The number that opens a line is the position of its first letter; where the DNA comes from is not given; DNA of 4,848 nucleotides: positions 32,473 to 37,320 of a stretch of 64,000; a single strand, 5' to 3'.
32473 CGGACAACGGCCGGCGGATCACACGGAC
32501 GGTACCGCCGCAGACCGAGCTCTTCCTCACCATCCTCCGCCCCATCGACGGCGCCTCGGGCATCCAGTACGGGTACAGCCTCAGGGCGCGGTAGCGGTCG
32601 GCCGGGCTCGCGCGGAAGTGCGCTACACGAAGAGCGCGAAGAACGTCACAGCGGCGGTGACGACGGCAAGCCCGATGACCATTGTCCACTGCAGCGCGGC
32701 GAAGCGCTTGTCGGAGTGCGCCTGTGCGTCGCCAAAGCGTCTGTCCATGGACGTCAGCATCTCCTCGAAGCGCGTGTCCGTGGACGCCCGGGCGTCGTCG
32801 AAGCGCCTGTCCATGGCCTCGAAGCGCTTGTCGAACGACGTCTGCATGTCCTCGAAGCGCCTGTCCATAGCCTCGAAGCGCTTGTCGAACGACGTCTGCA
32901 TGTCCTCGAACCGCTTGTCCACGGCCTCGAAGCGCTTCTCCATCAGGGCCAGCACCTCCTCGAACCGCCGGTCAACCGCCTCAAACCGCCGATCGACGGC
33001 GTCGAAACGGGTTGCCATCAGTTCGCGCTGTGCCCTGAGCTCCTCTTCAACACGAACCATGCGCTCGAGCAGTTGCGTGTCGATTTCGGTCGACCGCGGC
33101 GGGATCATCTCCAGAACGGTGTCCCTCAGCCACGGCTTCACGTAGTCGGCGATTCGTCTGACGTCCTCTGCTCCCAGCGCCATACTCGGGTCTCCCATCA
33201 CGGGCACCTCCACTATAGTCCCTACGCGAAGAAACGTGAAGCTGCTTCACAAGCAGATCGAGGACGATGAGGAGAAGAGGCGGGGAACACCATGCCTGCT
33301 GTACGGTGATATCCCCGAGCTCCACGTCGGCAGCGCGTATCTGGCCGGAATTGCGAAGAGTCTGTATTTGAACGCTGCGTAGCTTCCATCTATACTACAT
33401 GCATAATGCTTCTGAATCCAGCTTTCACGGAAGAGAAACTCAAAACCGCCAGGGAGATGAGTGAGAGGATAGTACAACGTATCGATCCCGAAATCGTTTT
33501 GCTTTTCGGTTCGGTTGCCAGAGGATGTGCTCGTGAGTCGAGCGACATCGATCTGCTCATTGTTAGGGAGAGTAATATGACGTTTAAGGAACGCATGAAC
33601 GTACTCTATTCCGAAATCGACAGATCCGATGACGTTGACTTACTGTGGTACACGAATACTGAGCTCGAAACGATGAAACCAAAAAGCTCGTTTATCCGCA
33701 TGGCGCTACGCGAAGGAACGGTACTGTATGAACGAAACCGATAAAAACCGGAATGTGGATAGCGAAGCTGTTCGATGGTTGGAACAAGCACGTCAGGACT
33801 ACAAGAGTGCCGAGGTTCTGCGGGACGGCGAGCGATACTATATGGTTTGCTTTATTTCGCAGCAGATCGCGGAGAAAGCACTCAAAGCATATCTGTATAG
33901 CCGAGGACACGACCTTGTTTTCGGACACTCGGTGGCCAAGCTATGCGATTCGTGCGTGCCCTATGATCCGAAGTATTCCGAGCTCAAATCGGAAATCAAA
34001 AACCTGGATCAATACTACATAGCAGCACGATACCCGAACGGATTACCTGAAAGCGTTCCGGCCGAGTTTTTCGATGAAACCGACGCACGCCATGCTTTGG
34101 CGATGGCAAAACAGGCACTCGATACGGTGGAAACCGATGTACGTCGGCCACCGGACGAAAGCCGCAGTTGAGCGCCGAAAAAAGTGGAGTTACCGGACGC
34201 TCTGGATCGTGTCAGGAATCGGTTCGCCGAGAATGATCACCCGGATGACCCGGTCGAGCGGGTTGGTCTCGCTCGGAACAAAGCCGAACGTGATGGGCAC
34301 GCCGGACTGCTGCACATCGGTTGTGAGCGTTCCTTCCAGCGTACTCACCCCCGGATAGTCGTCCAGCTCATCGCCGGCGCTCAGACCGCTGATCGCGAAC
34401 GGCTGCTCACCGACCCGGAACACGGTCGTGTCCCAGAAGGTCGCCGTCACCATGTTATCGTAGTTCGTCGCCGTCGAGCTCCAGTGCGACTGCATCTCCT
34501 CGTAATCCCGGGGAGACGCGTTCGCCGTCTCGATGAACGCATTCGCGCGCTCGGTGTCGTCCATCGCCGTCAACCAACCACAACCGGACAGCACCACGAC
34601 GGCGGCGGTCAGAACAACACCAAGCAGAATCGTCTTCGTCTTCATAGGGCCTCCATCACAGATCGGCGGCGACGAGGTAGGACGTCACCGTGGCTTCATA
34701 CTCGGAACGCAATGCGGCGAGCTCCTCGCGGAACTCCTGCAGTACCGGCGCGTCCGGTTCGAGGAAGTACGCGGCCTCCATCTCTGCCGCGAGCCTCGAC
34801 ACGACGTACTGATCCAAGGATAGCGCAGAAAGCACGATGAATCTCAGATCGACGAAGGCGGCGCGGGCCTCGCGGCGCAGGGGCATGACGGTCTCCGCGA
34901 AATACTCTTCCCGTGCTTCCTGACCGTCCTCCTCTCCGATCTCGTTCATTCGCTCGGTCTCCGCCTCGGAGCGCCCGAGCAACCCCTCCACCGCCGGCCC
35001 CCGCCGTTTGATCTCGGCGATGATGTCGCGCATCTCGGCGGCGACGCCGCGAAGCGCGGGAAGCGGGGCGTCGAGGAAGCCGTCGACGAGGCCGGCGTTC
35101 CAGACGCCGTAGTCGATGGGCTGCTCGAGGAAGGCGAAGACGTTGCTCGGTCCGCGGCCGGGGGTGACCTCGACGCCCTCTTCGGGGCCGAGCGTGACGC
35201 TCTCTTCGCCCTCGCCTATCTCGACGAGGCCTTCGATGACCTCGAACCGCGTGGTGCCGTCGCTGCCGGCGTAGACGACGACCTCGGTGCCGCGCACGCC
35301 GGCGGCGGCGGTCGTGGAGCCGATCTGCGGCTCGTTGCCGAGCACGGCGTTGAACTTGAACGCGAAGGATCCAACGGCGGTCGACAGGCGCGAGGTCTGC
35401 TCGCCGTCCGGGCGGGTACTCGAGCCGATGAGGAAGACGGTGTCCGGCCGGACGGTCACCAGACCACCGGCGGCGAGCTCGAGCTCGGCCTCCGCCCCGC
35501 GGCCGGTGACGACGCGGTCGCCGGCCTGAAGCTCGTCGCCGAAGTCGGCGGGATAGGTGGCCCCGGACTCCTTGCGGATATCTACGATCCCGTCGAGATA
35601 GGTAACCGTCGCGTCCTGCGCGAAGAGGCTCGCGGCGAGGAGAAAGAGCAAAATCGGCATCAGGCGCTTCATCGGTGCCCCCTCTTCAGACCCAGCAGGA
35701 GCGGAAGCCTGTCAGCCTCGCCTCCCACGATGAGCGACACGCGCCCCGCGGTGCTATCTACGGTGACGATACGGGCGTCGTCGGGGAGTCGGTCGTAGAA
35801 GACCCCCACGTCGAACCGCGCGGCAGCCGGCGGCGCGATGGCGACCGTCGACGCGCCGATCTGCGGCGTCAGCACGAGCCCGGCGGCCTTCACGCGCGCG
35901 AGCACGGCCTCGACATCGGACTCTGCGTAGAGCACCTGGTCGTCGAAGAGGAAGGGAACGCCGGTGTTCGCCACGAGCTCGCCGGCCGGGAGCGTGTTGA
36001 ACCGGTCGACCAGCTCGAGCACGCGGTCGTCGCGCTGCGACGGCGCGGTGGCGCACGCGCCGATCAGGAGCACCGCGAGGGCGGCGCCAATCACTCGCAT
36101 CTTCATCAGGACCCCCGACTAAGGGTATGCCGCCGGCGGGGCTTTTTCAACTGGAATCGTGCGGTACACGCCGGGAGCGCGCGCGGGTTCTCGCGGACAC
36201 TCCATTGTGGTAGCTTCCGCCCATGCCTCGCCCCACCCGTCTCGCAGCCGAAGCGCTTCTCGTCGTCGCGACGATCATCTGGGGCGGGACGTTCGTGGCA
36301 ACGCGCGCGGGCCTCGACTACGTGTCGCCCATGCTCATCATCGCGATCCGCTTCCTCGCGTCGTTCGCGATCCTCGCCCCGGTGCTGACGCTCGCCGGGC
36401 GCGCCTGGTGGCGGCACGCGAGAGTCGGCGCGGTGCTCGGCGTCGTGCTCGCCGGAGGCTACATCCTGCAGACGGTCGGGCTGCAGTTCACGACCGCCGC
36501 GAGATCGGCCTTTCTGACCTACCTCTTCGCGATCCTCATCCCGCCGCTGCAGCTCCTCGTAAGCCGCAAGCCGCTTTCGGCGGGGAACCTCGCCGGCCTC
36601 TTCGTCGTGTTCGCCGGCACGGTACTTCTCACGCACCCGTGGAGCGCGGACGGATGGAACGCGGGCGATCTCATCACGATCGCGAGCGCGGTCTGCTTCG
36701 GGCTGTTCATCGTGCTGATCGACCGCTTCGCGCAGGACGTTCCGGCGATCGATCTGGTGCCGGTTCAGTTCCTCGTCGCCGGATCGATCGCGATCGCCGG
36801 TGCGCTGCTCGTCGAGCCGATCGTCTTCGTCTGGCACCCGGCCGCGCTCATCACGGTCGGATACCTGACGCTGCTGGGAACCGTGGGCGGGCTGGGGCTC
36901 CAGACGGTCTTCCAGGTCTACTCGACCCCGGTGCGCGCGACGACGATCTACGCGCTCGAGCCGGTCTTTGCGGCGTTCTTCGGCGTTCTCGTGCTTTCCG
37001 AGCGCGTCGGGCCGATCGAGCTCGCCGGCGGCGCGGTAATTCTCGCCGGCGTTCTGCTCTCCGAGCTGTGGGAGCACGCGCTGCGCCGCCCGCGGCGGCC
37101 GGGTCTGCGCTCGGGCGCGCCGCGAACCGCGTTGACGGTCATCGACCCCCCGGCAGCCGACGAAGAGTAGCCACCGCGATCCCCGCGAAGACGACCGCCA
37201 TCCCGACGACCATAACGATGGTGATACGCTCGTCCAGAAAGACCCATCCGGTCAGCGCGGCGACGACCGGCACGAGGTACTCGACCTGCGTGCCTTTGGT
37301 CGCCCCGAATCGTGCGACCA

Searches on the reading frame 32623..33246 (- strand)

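Call 33: search_protein_families(library=pfam, proteins=[window:32623-33246:-], max_evalue=0.001)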
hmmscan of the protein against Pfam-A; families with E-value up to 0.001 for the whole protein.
window:32623-33246:- (207 aa): 2 families
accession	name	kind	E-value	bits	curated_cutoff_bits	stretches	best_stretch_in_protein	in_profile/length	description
PF02601.20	Exonuc_VII_L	-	0.00028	20.9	35.9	1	46-178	136-266/315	Exonuclease VII, large subunit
PF10241.14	KxDL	-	0.00051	20.7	27.2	0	53-110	15-72/86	Uncharacterized conserved protein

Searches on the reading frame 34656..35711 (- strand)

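Call 33: search_protein_families(library=pfam, proteins=[window:34656-35711:-], max_evalue=0.001)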
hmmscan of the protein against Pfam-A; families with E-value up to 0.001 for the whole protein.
window:34656-35711:- (351 aa): 1 family
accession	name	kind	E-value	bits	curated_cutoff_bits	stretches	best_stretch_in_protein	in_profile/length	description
PF04773.18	FecR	-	8.8e-08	32.9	24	1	65-164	1-97/97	FecR protein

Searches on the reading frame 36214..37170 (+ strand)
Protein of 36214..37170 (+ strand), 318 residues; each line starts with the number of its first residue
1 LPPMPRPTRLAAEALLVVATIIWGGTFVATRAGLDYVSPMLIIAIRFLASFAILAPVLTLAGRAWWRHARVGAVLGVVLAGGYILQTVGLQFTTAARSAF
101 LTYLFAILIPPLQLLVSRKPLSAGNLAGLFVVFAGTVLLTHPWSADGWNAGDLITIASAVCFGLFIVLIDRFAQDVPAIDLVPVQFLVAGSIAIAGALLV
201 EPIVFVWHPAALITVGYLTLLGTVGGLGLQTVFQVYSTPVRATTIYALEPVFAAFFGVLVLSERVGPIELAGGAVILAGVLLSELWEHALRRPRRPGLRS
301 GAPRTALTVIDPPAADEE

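Call 33: search_protein_families(library=pfam, proteins=[window:36214-37170:+], max_evalue=0.001)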
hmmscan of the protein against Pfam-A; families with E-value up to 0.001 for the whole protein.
window:36214-37170:+ (318 aa): 1 family
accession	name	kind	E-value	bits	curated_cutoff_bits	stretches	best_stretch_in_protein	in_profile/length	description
PF00892.27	EamA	-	3.2e-31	108.8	28.2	2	150-283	2-133/135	EamA-like transporter family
